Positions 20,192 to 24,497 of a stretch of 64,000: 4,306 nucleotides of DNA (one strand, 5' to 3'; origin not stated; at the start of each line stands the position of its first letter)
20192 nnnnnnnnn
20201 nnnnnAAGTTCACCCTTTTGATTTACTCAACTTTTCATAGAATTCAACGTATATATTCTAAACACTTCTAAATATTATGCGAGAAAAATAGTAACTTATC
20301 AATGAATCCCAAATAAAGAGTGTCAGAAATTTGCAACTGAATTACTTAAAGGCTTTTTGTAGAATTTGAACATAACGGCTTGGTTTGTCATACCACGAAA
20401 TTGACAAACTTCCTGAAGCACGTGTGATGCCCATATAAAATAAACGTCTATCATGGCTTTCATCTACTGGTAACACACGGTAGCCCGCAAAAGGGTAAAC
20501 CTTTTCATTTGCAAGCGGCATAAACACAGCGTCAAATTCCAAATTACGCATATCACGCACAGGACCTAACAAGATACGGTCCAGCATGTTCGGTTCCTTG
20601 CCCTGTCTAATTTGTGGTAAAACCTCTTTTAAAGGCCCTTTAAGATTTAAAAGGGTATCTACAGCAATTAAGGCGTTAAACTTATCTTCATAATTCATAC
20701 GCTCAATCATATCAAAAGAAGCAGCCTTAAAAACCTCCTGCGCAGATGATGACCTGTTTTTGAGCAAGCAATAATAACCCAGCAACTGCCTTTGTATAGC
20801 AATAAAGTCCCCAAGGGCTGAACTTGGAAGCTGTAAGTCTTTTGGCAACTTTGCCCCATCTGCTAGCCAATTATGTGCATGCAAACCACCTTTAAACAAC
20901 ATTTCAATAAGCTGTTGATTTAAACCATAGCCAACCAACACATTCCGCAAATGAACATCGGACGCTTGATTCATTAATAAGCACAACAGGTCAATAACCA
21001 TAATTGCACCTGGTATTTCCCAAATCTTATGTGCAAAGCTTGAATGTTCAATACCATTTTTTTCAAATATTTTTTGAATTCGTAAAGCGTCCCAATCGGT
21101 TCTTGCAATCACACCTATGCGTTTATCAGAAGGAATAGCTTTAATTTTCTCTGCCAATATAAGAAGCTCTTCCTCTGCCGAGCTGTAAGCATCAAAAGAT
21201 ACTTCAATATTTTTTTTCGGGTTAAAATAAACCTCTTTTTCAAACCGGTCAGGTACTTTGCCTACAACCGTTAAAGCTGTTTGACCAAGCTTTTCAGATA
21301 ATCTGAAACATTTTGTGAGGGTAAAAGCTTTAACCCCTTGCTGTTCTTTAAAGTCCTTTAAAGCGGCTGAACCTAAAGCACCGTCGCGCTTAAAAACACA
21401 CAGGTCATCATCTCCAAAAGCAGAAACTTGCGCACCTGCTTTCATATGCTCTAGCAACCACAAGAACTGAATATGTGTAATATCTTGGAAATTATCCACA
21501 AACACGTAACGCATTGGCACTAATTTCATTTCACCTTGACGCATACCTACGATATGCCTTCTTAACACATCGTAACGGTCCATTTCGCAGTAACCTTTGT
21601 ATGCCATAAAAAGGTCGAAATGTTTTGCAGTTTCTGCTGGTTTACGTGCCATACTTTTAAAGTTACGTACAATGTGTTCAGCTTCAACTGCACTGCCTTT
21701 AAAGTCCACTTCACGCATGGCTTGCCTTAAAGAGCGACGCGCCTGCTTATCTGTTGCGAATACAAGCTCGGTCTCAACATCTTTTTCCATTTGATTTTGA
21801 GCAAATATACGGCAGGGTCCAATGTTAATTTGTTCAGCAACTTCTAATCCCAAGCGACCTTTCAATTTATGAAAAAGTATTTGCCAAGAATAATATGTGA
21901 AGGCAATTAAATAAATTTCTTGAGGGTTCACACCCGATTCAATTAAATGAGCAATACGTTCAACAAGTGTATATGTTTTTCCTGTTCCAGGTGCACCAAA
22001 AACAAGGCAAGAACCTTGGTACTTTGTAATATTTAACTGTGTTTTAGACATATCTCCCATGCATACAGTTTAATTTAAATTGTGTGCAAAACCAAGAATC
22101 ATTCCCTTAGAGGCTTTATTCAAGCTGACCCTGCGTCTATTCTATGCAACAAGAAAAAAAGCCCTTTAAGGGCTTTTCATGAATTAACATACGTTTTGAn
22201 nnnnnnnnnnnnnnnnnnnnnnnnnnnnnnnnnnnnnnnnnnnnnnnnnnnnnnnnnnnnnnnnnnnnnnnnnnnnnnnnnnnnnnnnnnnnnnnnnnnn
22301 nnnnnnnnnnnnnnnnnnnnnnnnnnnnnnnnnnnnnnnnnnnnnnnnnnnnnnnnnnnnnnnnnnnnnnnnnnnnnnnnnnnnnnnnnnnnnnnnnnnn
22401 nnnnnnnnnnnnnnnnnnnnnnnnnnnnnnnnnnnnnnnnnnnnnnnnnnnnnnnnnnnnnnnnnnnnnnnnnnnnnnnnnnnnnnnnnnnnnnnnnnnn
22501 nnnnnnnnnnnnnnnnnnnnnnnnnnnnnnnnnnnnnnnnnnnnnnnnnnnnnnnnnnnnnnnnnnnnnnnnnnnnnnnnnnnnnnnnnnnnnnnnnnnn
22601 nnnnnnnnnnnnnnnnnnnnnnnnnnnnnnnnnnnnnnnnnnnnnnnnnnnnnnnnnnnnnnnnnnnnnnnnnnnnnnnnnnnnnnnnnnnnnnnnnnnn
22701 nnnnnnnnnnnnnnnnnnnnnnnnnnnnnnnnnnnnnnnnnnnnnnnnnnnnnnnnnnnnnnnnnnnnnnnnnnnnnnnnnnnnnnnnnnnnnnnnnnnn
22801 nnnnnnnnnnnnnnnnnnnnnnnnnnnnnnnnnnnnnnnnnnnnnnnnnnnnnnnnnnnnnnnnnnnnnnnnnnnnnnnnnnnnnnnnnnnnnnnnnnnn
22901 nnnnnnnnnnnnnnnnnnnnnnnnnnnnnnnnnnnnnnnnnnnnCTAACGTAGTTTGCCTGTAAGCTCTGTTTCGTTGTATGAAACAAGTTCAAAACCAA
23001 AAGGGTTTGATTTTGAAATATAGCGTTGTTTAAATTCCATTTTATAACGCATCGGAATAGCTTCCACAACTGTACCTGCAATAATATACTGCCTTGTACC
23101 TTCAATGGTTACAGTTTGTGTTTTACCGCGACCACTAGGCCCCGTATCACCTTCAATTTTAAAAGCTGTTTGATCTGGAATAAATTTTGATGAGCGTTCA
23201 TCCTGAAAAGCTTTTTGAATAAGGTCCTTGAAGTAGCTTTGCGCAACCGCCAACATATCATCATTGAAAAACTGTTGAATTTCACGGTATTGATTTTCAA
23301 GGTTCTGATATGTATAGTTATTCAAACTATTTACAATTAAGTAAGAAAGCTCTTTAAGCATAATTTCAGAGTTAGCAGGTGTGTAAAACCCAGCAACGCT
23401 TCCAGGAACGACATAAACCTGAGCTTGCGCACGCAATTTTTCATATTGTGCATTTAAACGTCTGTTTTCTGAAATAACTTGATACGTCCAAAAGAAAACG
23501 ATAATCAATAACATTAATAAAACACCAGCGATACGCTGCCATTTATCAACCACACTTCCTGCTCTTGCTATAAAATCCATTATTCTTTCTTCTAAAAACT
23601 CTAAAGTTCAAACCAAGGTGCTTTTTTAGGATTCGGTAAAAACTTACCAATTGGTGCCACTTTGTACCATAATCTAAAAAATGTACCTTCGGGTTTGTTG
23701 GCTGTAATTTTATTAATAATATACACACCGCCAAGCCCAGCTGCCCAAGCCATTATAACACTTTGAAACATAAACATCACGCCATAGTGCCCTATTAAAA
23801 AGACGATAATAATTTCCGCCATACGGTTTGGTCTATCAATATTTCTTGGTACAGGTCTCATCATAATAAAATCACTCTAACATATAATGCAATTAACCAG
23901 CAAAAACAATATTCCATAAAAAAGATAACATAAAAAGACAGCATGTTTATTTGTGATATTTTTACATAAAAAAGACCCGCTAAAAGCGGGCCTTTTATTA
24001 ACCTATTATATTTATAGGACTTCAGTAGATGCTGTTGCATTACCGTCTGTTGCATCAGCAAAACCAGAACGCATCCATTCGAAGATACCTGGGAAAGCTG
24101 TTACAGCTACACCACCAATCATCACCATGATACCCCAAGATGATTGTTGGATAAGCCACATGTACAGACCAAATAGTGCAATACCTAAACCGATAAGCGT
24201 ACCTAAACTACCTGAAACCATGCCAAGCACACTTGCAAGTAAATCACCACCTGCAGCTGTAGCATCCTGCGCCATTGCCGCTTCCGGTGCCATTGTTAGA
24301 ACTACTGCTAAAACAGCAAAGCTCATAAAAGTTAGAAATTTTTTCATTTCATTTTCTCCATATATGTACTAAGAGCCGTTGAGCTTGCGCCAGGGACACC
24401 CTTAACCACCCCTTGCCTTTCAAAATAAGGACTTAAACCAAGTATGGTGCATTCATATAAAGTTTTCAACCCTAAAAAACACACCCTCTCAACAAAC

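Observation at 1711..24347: The F-type operon is split: traA-L-E-K and traB-V-C are separated by about 12.6 kb of non-canonical genes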

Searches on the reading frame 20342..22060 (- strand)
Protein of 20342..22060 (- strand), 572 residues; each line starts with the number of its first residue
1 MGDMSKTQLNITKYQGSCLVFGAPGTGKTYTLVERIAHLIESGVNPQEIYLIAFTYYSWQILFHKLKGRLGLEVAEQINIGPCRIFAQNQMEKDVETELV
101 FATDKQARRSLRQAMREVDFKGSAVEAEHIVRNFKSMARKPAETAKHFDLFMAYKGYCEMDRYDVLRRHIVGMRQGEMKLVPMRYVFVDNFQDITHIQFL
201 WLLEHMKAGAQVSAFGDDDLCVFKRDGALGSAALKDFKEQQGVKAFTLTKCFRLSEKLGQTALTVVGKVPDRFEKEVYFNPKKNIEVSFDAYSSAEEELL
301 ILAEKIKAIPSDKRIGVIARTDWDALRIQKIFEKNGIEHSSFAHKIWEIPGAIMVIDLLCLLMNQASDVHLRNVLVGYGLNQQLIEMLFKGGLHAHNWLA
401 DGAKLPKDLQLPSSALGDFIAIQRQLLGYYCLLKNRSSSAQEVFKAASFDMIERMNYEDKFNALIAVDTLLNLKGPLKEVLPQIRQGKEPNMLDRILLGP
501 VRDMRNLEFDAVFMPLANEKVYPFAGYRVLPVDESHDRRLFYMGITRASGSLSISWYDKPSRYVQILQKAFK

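Call 3: search_protein_families(library=pfam, proteins=[window:20342-22060:-], max_evalue=0.01)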
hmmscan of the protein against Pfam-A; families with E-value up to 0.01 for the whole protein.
window:20342-22060:- (572 aa): 5 families
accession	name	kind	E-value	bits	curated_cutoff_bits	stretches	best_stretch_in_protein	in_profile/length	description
PF00580.27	UvrD-helicase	-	2.1e-18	67.4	23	2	9-99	7-98/271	UvrD/REP helicase N-terminal domain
PF13245.12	AAA_19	-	1.3e-12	48.5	25.1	1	15-219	11-127/134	AAA domain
PF13361.12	UvrD_C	-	2.7e-12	47.2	25.6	1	494-558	285-349/350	UvrD-like helicase C-terminal domain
PF13401.12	AAA_22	-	0.00019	22.2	27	1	13-76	3-64/130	AAA domain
PF13604.12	AAA_30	-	0.0065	16.7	27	0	14-43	17-46/191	AAA domain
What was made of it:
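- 20342..22060 (-): UvrD/PcrA-type SF1 helicase, a conserved member of this T4SS clade. PF00580 at 2e-18 and PF13361 at 3e-12 (call 3).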

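Call 9: search_protein_families(library=ncbifam, proteins=[window:20342-22060:-], max_evalue=0.1)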
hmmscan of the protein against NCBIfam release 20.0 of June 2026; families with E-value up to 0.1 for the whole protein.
window:20342-22060:- (572 aa): 11 families
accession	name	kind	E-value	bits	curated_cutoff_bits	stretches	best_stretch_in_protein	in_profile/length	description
TIGR01073.1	pcrA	equivalog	3.3e-20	72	911.2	3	184-374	211-407/725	DNA helicase PcrA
TIGR01074.1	rep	equivalog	4.5e-18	64.9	951.45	3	183-289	207-313/668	DNA helicase Rep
NF008743.0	PRK11773.1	equivalog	2.7e-17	62.4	965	3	184-308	215-339/720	DNA helicase II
TIGR01075.1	uvrD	equivalog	2e-16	59.5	1144.45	3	184-308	210-334/715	DNA helicase II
NF008276.0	PRK11054.1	equivalog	8.5e-16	57.6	543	2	168-321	417-569/684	DNA helicase IV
NF008172.0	PRK10919.1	equivalog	1.1e-12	47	1168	3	182-279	207-304/673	DNA helicase Rep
NF041464.1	HelD_BACSU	equivalog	6.4e-09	34.3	419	1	131-331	504-692/779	RNA polymerase recycling motor HelD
TIGR01447.1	recD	equivalog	0.00013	20.7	310.15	1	8-53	156-203/597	exodeoxyribonuclease V subunit alpha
TIGR02785.1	addA_Gpos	equivalog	0.00014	19.8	707.65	1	11-77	10-76/1234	helicase-exonuclease AddAB subunit AddA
TIGR02784.1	addA_alphas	equivalog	0.00015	20.3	860.75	1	8-55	3-50/1138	double-strand break repair helicase AddA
TIGR00609.1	recB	equivalog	0.0043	15.2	696.05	1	13-118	7-110/1175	exodeoxyribonuclease V subunit beta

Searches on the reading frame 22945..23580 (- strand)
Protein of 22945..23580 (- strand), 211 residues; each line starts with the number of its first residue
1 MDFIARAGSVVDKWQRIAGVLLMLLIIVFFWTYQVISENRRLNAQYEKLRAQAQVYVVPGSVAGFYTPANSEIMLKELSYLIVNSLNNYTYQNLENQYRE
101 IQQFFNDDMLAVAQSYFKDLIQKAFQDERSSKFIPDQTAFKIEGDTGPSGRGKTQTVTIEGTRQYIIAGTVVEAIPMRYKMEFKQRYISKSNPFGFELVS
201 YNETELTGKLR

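Call 3: search_protein_families(library=pfam, proteins=[window:22945-23580:-], max_evalue=0.01)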
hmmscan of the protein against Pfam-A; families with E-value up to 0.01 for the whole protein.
window:22945-23580:- (211 aa): 1 family
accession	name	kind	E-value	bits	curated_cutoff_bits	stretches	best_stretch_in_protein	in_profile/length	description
PF05309.16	TraE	-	8.5e-05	22.5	24.8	1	75-187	70-172/182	TraE protein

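Call 9: search_protein_families(library=ncbifam, proteins=[window:22945-23580:-], max_evalue=0.1)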
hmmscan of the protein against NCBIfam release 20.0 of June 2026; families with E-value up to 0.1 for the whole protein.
window:22945-23580:- (211 aa): 2 families
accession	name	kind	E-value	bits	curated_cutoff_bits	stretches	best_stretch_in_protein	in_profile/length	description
TIGR02761.1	TraE_TIGR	equivalog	0.026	14.4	109.05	1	1-185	1-170/181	type IV conjugative transfer system protein TraE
NF049847.1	FtsL_COG5462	equivalog_domain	0.031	14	50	1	20-53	6-39/85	cell division protein FtsL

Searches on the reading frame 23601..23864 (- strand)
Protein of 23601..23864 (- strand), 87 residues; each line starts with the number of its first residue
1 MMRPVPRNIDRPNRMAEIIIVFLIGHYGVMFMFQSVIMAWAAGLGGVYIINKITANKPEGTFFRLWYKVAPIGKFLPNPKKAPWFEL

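Call 3: search_protein_families(library=pfam, proteins=[window:23601-23864:-], max_evalue=0.01)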
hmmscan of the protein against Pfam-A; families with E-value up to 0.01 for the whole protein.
window:23601-23864:- (87 aa): 1 family
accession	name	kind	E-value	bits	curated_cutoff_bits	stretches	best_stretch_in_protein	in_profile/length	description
PF07178.16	TraL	-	0.00051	20.7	24.4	1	5-73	3-74/90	TraL protein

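Call 9: search_protein_families(library=ncbifam, proteins=[window:23601-23864:-], max_evalue=0.1)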
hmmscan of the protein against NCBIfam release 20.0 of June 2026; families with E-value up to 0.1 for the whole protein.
window:23601-23864:- (87 aa): 0 families

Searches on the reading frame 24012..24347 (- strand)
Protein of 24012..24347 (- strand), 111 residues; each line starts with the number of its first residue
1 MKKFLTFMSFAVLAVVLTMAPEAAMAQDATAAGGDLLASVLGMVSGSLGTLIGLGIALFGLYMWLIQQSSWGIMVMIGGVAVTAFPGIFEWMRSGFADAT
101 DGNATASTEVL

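Call 3: search_protein_families(library=pfam, proteins=[window:24012-24347:-], max_evalue=0.01)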
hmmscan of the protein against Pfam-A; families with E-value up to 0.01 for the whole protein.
window:24012-24347:- (111 aa): 3 families
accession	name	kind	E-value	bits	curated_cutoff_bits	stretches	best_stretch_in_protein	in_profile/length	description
PF04956.18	TrbC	-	0.00015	22.3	27.9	1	7-85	11-89/98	TrbC/VIRB2 pilin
PF03116.20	NQR2_RnfD_RnfE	-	0.0026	17.6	27.7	1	21-89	147-210/296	NQR2, RnfD, RnfE family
PF04932.20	Wzy_C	-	0.003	17.8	31.7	1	36-98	4-65/149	O-Antigen ligase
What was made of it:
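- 24012..24347 (-): Pilin (TraA/VirB2-like), followed by its own hairpin terminator at about 23976-23990. PF04956 at 1.5e-4 (call 3).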

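Call 9: search_protein_families(library=ncbifam, proteins=[window:24012-24347:-], max_evalue=0.1)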
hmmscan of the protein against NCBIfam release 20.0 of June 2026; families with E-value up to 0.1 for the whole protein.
window:24012-24347:- (111 aa): 1 family
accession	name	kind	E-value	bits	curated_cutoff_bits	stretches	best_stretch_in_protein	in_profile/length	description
NF003756.0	PRK05349.1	equivalog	0.047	12.6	414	1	21-84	237-302/406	NADH:ubiquinone reductase (Na(+)-transporting) subunit B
